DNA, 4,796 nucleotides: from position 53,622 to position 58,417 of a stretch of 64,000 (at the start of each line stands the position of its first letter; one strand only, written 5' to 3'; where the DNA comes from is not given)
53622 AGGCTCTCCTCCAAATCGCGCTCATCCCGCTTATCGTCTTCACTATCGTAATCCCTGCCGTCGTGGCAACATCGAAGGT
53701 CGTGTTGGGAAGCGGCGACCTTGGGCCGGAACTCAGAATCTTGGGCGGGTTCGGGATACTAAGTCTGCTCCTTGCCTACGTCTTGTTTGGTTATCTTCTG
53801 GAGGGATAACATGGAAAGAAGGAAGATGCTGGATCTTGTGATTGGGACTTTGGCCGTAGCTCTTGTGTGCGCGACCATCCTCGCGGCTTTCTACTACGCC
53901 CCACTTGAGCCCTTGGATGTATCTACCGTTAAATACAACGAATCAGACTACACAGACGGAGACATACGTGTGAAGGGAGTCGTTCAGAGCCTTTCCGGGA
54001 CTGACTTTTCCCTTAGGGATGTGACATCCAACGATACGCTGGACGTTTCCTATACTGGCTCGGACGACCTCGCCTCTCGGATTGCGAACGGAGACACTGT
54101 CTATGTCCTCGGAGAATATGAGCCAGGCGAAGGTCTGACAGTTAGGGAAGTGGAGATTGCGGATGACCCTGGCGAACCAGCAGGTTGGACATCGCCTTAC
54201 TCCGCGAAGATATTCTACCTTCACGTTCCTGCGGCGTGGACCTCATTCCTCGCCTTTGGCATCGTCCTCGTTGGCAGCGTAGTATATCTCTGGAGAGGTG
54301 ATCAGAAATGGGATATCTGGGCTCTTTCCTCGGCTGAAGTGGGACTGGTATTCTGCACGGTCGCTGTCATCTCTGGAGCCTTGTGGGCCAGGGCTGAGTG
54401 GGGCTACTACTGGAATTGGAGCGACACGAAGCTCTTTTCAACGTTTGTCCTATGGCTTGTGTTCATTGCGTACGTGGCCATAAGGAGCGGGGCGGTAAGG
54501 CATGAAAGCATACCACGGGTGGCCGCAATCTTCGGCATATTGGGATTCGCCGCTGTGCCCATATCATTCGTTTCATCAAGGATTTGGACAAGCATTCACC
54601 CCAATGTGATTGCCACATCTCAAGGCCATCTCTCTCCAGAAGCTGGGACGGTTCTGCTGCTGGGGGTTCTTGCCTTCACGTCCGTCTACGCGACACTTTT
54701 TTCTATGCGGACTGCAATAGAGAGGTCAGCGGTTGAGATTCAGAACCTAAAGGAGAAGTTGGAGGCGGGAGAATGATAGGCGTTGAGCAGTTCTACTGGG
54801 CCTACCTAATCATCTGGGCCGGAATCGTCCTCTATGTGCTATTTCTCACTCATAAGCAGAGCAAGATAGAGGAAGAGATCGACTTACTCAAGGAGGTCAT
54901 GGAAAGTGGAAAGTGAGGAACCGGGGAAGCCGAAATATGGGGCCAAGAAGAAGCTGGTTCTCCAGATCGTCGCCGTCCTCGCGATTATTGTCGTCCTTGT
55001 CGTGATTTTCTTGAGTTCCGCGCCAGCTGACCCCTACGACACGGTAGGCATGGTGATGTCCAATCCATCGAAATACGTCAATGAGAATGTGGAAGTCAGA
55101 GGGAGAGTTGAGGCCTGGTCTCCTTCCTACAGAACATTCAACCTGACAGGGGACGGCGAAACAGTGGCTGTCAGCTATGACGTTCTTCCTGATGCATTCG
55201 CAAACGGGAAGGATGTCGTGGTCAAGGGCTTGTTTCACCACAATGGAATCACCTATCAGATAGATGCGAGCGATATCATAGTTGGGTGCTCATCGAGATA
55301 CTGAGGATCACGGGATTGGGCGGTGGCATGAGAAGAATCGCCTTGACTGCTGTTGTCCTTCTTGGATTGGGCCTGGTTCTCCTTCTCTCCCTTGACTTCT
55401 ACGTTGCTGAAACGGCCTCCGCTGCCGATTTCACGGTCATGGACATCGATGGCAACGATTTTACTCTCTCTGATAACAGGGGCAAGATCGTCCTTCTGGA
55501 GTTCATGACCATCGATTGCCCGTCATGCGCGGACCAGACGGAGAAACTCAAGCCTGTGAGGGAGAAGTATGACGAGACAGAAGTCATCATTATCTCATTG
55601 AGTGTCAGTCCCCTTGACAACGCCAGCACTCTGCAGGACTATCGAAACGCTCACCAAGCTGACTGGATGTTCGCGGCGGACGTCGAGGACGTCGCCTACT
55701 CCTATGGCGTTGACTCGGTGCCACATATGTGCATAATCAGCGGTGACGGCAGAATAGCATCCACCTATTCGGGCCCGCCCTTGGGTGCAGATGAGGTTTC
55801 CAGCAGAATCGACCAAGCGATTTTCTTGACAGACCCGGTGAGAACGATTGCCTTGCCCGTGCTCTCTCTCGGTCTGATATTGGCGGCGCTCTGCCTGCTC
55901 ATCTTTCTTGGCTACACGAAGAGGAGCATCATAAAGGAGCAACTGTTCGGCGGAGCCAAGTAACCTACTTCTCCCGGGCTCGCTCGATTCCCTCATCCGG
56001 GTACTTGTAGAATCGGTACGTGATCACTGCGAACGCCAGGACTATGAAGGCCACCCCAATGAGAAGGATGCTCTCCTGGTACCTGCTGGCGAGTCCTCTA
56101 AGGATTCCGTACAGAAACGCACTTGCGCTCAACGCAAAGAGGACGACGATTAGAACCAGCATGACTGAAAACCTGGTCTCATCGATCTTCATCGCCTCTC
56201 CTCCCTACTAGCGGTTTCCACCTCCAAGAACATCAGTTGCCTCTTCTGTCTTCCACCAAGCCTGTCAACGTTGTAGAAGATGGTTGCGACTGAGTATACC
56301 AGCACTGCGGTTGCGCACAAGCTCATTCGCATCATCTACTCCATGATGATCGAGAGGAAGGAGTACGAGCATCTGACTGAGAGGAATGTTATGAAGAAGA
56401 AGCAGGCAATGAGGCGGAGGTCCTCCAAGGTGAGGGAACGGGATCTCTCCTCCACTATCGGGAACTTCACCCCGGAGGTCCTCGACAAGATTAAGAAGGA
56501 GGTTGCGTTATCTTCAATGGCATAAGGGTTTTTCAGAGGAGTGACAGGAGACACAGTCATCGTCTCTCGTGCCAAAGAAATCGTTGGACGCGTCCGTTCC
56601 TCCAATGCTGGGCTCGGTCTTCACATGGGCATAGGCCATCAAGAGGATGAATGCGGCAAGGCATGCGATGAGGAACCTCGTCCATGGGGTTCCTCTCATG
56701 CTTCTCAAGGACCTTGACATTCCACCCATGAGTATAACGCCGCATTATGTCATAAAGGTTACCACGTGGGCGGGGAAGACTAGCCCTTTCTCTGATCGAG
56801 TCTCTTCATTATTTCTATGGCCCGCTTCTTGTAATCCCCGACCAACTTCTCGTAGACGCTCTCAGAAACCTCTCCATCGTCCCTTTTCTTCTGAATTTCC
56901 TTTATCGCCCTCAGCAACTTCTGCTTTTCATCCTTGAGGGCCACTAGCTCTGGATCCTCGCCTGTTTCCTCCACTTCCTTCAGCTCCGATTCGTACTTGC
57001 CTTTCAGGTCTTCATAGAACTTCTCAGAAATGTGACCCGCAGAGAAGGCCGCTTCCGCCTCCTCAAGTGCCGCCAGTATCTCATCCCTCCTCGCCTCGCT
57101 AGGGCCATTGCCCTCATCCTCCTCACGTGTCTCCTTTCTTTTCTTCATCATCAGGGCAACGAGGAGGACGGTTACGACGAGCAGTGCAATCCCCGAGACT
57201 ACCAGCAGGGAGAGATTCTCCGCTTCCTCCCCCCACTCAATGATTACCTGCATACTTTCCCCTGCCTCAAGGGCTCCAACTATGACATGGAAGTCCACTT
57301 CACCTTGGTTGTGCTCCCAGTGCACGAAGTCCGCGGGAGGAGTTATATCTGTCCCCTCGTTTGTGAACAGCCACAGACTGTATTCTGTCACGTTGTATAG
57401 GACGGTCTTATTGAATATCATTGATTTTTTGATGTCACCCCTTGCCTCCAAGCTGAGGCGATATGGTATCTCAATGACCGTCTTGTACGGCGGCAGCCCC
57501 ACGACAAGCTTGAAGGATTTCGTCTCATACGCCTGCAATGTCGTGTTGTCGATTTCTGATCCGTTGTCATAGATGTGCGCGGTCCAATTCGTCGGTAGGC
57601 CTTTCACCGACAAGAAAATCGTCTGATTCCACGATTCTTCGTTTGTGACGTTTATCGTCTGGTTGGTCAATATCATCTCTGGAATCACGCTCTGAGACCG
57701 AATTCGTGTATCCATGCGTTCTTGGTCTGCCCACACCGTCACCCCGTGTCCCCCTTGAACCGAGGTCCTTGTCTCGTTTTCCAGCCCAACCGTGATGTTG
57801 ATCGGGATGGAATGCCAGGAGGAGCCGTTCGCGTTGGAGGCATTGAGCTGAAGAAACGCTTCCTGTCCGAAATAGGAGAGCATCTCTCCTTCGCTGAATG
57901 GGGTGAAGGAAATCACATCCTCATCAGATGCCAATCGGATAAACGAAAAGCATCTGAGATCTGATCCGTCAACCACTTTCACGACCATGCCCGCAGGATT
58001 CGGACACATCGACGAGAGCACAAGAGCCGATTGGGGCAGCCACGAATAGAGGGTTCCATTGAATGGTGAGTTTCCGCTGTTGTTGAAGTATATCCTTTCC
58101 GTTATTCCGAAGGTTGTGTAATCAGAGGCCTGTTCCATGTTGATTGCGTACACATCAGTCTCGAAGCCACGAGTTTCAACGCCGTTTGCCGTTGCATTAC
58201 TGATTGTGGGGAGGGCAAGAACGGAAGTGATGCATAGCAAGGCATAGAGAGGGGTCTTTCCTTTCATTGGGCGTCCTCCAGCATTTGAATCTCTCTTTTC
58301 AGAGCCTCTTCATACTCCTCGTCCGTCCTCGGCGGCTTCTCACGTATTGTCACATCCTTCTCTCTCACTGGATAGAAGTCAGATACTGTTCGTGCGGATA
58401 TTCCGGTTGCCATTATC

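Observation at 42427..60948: Compact cytochrome-c electron-transport block without any terminal oxidase or reductase catalytic subunit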

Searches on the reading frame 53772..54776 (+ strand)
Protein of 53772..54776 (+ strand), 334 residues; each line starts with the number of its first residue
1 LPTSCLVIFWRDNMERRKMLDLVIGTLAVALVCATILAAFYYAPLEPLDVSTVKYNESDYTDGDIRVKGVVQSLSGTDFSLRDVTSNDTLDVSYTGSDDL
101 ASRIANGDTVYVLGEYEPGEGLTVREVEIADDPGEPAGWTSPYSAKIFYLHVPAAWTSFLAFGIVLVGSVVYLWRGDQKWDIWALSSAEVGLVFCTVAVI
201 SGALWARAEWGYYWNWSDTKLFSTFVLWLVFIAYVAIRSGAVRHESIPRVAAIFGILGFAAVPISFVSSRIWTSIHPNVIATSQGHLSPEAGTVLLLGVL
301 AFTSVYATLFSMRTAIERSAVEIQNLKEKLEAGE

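Call 6: search_protein_families(library=pfam, proteins=[window:53772-54776:+], max_evalue=0.01)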
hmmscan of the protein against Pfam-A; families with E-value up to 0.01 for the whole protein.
window:53772-54776:+ (334 aa): 1 family
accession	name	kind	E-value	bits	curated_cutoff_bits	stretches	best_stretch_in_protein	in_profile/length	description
PF01578.25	Cytochrom_C_asm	-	2.8e-24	86.4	29.9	1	135-275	59-211/212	Cytochrome C assembly protein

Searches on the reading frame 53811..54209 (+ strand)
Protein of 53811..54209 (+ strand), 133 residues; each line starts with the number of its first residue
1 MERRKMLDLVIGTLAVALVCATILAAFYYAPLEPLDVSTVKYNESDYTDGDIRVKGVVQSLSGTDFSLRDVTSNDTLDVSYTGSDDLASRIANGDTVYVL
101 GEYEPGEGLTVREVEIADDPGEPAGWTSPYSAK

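Call 98: search_protein_families(library=pfam, proteins=[window:53811-54209:+], max_evalue=1)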
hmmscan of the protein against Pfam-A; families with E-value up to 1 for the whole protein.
seq(133 aa): 3 families
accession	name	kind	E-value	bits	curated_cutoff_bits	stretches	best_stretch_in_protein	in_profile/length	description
PF03100.22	CcmE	-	0.01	16.6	24.6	1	36-114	6-88/99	CcmE domain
PF18914.6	DUF5666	-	0.047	14.4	27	1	55-110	1-55/60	Domain of unknown function (DUF5666)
PF10856.13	DUF2678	-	0.24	11.8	27.8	1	3-36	26-59/118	Protein of unknown function (DUF2678)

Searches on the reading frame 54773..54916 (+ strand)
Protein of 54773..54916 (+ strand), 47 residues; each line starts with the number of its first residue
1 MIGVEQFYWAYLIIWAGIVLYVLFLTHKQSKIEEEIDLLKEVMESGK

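Call 67: search_protein_families(library=pfam, proteins=[window:54773-54916:+], max_evalue=1)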
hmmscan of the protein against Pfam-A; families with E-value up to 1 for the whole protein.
window:54773-54916:+ (47 aa): 1 family
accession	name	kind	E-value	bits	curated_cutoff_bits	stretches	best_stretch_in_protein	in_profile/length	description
PF17424.7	DUF5411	-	0.016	15.6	30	1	6-45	3-44/134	Family of unknown function (DUF5411)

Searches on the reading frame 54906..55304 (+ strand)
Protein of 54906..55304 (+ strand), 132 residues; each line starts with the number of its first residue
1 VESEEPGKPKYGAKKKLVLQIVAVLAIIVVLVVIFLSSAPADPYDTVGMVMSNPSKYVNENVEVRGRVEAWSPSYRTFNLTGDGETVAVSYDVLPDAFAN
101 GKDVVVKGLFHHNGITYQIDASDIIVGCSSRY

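Call 6: search_protein_families(library=pfam, proteins=[window:54906-55304:+], max_evalue=0.01)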
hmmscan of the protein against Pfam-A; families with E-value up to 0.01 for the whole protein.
window:54906-55304:+ (132 aa): 1 family
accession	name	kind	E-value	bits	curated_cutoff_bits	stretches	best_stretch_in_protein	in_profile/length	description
PF03100.22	CcmE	-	3.5e-09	37.4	24.6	1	46-132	6-96/99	CcmE domain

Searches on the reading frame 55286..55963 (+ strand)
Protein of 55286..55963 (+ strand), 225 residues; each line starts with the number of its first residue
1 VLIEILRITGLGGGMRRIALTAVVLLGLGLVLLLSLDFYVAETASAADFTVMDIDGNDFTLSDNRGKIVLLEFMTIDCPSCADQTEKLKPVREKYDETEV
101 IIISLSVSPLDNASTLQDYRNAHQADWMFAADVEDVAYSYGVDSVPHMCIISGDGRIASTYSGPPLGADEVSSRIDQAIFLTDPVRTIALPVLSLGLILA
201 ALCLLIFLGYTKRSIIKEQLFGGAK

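Call 6: search_protein_families(library=pfam, proteins=[window:55286-55963:+], max_evalue=0.01)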
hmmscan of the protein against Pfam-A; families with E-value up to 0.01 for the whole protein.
window:55286-55963:+ (225 aa): 8 families
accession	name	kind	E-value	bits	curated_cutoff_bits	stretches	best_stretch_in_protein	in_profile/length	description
PF00578.27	AhpC-TSA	-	2.3e-13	50.6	26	1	45-158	4-122/124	AhpC/TSA family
PF08534.16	Redoxin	-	3e-11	43.8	26.6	1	45-166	5-137/148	Redoxin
PF13905.12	Thioredoxin_8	-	6.8e-08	33.2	27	1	66-157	1-94/94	Thioredoxin-like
PF13098.12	Thioredoxin_2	-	5.4e-06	27.1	27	1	65-163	4-93/104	Thioredoxin-like domain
PF02630.20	SCO1-SenC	-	6.2e-06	26.6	22.8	1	47-127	2-86/134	SCO1/SenC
PF00255.25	GSHPx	-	0.00013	22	27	1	48-105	3-59/108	Glutathione peroxidase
PF13462.12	Thioredoxin_4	-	0.0011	19.6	23.2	1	67-117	14-64/165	Thioredoxin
PF13728.12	TraF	-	0.0034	17.7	23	1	52-120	115-183/224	F plasmid transfer operon protein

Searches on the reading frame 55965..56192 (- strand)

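Call 67: search_protein_families(library=pfam, proteins=[window:55965-56192:-], max_evalue=1)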
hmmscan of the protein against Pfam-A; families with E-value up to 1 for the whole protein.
window:55965-56192:- (75 aa): 8 families
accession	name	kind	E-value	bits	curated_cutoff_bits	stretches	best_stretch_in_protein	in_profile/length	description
PF24431.1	DUF7554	-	0.0024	18.6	25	1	6-54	8-56/60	Family of unknown function (DUF7554)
PF24002.1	DUF7318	-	0.0027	18.2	27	1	9-73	24-91/128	Family of unknown function (DUF7318)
PF13567.11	DUF4131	-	0.0053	16.9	31.6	1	14-71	9-60/165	Domain of unknown function (DUF4131)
PF20990.2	DUF2207_C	-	0.042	14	33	1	10-71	134-199/247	Predicted membrane protein (DUF2207) C-terminal domain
PF13779.11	DUF4175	-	0.075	11.5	27.3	1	9-67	21-76/825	Domain of unknown function (DUF4175)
PF18415.6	HKR_ArcB_TM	-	0.38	11.9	27.3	0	3-36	4-37/75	Histidine kinase receptor ArcB trans-membrane domain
PF17555.7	TssN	-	0.45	10.3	30.3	1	4-62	90-146/274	Type VI secretion system, TssN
PF04024.17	PspC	-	0.97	9.7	25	1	26-57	11-46/58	PspC domain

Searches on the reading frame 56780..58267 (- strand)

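Call 6: search_protein_families(library=pfam, proteins=[window:56780-58267:-], max_evalue=0.01)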
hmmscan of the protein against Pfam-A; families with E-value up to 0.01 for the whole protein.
window:56780-58267:- (495 aa): 1 family
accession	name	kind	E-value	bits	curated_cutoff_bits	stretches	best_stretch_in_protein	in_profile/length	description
PF05120.17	GvpG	-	0.0047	17.5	30.6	0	396-427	32-63/67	Gas vesicle protein G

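Call 16: search_protein_families(library=ncbifam, proteins=[window:56780-58267:-], max_evalue=0.001)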
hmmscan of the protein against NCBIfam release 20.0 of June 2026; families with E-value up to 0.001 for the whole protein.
window:56780-58267:- (495 aa): 0 families
